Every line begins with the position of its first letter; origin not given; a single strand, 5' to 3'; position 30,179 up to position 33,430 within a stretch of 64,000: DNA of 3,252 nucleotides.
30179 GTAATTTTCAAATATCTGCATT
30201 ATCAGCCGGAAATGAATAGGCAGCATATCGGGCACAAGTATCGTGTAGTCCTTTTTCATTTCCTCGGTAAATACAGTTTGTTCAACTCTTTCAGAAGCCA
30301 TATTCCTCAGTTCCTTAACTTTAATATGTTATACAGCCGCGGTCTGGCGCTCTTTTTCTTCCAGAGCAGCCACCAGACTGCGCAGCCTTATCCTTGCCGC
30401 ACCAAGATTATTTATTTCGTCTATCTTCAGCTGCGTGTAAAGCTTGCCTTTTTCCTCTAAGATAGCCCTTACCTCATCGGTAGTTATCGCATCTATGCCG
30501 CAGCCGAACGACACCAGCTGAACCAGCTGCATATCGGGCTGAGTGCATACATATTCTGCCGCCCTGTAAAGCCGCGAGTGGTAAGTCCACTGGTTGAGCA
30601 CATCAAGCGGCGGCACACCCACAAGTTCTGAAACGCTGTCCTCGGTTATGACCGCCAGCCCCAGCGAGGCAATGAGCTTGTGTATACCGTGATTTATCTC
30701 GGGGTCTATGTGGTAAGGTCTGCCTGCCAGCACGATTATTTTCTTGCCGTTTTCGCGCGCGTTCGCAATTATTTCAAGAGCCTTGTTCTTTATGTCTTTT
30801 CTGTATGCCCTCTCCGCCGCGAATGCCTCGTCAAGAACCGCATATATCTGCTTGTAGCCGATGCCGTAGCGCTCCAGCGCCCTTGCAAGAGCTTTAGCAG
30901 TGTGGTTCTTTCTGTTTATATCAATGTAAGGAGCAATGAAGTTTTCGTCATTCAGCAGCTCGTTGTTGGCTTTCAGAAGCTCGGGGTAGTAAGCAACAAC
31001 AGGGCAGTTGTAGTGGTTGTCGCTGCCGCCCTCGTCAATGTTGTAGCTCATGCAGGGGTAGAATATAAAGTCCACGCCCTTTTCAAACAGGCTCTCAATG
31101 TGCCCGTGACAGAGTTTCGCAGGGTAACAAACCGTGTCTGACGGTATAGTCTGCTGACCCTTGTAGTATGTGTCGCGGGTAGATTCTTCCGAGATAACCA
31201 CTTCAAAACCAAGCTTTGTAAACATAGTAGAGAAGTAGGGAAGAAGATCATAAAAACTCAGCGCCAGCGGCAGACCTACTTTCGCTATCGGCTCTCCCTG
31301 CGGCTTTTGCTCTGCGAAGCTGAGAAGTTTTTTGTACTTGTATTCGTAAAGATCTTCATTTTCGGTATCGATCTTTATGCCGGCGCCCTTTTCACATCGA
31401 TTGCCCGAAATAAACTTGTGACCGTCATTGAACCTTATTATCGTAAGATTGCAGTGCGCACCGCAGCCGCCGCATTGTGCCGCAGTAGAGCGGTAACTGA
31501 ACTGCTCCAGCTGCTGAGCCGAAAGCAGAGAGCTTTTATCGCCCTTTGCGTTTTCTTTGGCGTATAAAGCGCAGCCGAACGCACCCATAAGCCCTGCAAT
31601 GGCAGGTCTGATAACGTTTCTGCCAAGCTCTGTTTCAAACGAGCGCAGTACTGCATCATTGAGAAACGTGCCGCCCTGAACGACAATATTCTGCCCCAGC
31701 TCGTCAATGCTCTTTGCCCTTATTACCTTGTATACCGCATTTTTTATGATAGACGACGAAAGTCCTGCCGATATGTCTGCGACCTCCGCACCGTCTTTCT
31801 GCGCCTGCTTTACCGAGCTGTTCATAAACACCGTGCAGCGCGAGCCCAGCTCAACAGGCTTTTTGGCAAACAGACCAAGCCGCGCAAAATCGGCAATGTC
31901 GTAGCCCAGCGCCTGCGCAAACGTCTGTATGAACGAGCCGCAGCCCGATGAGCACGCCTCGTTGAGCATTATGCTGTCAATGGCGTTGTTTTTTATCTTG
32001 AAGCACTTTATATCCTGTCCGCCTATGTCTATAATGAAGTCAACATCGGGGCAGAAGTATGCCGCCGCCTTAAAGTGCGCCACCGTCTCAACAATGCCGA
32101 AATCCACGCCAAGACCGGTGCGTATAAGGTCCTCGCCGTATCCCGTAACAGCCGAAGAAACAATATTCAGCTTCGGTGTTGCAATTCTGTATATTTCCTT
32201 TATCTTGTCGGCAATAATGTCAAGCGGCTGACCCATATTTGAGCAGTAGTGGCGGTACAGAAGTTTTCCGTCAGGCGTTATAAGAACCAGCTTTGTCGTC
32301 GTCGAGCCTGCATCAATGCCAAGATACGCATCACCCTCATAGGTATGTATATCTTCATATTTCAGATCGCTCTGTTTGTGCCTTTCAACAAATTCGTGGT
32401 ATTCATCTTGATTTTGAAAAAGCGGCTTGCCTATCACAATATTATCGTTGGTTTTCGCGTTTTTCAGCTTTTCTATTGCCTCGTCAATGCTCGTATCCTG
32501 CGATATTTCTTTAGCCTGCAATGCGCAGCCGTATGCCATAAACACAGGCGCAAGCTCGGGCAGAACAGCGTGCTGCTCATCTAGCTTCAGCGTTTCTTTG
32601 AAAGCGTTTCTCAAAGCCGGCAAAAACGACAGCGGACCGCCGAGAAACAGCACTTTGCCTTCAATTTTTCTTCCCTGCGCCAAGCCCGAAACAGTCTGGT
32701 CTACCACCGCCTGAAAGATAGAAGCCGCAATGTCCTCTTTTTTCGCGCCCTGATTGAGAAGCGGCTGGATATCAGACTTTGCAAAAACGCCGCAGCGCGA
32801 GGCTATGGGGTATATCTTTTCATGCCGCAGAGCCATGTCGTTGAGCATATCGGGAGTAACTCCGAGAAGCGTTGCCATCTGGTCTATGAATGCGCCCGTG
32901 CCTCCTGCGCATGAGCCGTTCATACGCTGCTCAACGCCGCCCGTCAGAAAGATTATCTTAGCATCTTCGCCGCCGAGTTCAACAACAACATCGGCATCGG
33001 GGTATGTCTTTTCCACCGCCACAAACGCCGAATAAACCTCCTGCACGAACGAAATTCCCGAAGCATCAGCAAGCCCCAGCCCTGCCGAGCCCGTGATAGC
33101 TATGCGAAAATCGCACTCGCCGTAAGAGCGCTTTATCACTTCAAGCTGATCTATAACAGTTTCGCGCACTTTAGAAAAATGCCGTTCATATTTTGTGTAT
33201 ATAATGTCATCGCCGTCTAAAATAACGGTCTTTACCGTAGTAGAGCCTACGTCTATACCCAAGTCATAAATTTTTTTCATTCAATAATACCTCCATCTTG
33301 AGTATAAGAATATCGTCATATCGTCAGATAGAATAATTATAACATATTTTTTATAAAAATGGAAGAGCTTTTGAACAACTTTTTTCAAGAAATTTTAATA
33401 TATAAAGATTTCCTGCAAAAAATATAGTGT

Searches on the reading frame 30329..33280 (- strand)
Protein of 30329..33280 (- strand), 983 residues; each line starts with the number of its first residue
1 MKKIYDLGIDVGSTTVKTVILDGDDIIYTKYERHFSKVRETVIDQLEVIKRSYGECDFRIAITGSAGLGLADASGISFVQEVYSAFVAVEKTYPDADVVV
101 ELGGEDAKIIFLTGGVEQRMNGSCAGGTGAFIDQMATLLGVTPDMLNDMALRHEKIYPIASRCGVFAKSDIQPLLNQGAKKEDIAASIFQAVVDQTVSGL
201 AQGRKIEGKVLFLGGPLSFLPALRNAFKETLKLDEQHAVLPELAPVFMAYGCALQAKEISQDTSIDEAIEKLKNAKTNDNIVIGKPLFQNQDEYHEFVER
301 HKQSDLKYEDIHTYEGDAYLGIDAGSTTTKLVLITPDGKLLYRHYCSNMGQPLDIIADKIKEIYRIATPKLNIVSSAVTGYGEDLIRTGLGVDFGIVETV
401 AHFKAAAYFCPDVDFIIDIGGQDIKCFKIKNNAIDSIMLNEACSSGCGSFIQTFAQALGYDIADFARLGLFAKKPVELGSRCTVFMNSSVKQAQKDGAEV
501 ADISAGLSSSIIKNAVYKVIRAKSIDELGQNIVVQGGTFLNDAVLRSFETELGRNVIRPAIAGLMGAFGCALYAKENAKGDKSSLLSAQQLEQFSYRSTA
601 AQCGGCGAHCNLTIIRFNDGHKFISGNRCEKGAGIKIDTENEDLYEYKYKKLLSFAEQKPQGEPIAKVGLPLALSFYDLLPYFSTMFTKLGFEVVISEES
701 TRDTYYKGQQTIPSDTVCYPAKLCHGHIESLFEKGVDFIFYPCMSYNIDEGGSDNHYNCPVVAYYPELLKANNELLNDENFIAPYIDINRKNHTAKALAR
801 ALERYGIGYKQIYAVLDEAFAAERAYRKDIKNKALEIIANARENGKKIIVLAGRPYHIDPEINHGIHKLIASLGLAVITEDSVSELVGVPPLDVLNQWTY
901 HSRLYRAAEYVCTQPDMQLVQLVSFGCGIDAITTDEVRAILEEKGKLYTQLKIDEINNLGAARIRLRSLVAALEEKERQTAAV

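Call 57: search_protein_families(library=pfam, proteins=[window:30329-33280:-])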
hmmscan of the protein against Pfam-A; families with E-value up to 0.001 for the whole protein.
window:30329-33280:- (983 aa): 2 families
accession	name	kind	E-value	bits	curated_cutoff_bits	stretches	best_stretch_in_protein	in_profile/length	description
PF09989.15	DUF2229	-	2.6e-75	253.2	29.4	1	667-883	1-218/218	CoA enzyme activase uncharacterised domain (DUF2229)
PF01869.26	BcrAD_BadFG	-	8.9e-61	206.2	31.5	2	320-574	1-271/271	BadF/BadG/BcrA/BcrD ATPase family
